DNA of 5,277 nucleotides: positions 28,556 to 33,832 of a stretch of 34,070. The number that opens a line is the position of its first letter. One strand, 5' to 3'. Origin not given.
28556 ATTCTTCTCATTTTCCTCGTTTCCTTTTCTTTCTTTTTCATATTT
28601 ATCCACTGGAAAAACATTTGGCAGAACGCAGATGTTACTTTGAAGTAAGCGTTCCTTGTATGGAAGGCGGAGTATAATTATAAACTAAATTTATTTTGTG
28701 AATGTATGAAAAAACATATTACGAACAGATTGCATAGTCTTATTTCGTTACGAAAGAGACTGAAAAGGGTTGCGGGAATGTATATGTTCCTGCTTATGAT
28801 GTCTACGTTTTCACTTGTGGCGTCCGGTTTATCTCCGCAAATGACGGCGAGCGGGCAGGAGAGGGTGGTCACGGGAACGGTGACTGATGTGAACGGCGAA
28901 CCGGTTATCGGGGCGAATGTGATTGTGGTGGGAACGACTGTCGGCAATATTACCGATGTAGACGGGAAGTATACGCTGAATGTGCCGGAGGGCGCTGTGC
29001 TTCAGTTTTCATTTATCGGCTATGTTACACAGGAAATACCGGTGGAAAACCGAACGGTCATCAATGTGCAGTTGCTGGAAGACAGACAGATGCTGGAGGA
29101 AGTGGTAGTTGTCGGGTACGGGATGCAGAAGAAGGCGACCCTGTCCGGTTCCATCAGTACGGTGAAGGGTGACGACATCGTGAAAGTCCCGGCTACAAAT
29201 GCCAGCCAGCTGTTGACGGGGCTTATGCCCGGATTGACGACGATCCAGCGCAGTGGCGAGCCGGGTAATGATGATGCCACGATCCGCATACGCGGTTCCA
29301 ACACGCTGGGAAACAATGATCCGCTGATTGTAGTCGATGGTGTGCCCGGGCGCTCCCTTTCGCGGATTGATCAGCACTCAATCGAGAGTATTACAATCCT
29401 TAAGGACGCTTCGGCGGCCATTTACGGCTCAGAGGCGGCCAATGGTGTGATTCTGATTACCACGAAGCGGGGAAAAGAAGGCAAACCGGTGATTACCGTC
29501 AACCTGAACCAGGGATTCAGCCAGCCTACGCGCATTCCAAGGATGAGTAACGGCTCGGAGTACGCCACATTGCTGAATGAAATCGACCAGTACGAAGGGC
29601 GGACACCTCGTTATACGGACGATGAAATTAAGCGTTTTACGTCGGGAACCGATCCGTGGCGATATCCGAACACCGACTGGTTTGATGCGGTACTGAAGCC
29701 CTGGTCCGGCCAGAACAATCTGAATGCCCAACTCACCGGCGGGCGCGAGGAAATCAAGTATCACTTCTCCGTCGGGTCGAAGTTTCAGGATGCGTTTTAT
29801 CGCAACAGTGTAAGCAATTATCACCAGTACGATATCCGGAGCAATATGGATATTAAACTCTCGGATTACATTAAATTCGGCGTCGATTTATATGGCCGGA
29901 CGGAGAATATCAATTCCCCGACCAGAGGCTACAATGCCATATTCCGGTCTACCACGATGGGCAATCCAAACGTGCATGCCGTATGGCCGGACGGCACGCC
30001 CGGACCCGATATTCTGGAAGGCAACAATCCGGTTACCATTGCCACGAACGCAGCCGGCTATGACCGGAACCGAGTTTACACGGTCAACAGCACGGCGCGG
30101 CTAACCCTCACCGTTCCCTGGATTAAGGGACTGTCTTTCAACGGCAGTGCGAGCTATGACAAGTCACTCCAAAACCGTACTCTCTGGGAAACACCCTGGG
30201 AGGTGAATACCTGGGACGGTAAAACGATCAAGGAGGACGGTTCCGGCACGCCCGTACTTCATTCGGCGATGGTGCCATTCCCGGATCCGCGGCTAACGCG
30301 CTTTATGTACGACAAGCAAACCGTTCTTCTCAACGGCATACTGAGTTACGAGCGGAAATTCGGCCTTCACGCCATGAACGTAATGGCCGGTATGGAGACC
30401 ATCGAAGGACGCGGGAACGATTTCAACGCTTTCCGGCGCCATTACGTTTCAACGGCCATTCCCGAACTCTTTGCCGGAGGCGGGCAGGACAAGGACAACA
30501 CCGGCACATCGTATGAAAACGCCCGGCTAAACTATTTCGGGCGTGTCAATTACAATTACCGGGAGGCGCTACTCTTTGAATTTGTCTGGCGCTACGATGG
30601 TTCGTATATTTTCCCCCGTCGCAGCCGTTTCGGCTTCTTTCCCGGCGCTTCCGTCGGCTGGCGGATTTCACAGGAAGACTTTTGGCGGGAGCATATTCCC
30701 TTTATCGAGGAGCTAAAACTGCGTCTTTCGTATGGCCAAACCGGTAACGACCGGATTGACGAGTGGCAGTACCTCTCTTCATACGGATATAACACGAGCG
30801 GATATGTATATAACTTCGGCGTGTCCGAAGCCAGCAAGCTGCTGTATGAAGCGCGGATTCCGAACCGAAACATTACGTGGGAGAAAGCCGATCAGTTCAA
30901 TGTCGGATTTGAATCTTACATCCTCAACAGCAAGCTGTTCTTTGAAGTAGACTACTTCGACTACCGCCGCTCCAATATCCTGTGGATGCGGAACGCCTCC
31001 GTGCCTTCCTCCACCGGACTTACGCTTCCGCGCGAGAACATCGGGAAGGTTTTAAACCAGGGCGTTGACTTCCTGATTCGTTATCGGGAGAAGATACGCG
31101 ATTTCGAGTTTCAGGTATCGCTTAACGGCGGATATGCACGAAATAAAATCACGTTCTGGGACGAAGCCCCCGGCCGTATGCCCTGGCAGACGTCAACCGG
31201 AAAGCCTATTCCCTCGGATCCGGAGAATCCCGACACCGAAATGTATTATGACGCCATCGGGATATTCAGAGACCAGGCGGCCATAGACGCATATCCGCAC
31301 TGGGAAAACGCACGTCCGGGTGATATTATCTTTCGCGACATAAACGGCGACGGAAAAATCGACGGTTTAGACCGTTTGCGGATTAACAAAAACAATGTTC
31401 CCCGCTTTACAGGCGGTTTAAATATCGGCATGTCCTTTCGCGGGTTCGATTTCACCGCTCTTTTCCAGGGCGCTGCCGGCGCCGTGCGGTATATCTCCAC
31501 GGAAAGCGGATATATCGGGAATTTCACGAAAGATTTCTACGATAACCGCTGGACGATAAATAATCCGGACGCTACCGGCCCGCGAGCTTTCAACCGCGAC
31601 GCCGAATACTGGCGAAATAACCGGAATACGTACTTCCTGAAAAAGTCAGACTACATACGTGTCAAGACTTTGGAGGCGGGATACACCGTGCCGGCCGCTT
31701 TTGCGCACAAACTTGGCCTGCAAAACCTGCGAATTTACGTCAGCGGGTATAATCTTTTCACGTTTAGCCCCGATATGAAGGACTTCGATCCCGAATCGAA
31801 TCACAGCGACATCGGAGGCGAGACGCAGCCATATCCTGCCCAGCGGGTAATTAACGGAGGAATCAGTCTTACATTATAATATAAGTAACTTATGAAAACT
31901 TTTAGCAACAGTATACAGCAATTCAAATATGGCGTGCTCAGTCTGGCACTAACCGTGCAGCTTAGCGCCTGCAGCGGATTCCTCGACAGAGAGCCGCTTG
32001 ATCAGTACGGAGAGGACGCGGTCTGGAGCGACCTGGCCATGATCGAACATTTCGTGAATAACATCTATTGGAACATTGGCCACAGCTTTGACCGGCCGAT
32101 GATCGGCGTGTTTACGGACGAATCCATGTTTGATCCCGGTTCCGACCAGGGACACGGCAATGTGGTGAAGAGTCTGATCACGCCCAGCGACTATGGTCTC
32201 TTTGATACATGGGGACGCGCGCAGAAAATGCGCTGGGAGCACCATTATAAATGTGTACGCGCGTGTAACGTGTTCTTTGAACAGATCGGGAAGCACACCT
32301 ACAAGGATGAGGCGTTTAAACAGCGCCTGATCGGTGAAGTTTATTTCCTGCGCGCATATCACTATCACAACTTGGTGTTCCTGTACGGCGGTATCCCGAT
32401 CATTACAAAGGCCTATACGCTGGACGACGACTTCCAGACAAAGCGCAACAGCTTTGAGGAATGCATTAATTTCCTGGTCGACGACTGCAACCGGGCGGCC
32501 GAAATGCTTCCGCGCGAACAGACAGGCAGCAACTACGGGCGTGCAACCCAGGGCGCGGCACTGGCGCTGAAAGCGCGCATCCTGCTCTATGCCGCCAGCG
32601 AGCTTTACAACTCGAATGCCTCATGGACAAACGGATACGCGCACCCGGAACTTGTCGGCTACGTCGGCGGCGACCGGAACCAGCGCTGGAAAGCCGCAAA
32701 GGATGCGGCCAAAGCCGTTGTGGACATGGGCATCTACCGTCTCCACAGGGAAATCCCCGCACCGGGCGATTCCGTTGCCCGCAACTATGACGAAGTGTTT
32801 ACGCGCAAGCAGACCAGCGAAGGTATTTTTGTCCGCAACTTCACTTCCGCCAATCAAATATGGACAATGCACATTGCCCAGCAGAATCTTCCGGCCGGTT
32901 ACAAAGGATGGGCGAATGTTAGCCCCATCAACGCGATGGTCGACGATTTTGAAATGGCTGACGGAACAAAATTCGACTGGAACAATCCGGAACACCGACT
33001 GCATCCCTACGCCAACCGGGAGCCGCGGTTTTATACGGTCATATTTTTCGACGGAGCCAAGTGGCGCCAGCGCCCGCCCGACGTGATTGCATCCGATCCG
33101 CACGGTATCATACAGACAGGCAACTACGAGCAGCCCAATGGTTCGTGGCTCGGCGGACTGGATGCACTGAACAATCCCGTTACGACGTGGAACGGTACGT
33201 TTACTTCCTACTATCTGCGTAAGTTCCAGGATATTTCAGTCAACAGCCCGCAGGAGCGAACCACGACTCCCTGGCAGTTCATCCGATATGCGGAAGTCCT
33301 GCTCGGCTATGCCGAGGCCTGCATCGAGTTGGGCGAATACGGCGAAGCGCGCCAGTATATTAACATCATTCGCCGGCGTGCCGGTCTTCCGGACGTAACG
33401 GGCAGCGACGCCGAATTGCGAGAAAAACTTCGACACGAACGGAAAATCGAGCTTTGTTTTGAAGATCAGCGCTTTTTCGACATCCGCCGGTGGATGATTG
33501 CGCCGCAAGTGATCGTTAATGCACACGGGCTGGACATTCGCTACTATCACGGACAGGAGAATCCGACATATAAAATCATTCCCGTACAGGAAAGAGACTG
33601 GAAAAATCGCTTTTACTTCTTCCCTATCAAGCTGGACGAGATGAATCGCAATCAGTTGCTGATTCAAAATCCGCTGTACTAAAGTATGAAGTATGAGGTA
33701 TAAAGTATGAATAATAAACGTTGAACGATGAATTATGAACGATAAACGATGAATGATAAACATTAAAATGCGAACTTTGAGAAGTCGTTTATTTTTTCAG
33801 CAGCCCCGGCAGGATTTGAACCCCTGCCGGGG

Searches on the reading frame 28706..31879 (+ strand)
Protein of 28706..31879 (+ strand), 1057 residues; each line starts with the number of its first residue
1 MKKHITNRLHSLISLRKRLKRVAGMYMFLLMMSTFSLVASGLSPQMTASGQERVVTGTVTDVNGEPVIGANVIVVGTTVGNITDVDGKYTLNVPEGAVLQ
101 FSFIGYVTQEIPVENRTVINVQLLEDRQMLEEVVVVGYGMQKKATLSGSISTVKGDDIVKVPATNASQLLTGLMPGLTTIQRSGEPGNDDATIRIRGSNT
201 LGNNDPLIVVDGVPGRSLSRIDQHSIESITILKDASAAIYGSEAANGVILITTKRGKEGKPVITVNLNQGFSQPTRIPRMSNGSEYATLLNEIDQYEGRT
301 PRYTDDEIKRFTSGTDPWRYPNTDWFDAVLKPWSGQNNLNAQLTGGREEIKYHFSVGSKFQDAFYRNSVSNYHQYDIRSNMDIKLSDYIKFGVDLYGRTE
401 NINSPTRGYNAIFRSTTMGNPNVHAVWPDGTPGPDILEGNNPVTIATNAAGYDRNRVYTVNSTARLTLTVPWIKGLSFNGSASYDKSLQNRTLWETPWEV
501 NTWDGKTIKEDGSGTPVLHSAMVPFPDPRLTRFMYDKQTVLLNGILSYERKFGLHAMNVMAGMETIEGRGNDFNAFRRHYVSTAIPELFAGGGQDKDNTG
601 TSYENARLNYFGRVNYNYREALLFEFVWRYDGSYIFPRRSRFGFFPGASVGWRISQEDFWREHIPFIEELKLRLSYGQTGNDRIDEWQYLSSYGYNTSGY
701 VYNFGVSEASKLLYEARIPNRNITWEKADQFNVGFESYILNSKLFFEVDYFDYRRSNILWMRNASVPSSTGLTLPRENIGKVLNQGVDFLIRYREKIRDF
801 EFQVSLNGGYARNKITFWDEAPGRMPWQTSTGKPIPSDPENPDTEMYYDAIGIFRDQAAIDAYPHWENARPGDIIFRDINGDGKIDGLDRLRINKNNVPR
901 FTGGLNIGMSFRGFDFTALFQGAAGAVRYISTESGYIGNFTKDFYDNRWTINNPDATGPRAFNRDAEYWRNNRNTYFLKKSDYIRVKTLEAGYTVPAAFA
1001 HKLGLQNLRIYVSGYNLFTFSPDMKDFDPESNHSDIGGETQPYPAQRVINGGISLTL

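Call 86: search_protein_families(library=pfam, proteins=[window:28706-31879:+], max_evalue=0.001)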
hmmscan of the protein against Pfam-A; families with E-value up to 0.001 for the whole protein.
window:28706-31879:+ (1057 aa): 3 families
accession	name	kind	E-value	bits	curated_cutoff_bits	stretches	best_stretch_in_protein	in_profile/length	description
PF07715.20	Plug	-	1.8e-20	73.9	23.9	1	143-248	2-107/107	TonB-dependent Receptor Plug Domain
PF13715.12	CarbopepD_reg_2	-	4.6e-18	65.5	32.2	1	55-135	1-88/88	CarboxypepD_reg-like domain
PF13620.12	CarboxypepD_reg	-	7.3e-10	39.5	32.3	1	55-122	2-80/82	Carboxypeptidase regulatory-like domain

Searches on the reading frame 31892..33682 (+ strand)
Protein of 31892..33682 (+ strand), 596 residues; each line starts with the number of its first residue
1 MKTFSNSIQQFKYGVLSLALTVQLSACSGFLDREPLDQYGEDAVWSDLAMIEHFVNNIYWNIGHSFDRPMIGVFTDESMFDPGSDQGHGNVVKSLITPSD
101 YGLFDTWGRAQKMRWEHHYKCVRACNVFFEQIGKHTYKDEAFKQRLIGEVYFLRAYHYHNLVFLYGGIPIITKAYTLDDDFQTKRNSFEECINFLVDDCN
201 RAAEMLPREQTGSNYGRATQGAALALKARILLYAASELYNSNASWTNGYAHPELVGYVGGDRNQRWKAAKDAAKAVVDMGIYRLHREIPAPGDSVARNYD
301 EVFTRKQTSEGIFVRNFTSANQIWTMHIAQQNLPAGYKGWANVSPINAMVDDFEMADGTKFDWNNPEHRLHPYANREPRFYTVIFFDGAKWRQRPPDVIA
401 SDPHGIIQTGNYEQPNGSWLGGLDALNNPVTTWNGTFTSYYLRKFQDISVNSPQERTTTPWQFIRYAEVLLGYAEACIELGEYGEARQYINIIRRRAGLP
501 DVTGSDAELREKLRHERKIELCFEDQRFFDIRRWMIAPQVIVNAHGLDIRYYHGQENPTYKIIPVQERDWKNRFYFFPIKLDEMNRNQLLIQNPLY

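Call 86: search_protein_families(library=pfam, proteins=[window:31892-33682:+], max_evalue=0.001)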
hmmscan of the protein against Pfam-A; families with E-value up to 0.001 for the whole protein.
window:31892-33682:+ (596 aa): 2 families
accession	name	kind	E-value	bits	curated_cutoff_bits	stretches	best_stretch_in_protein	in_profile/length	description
PF07980.17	SusD_RagB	-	3.2e-59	201.4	23.1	1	323-596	23-297/297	SusD family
PF14322.12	SusD-like_3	-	7e-24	85.6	27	1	109-232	72-191/191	Starch-binding associating with outer membrane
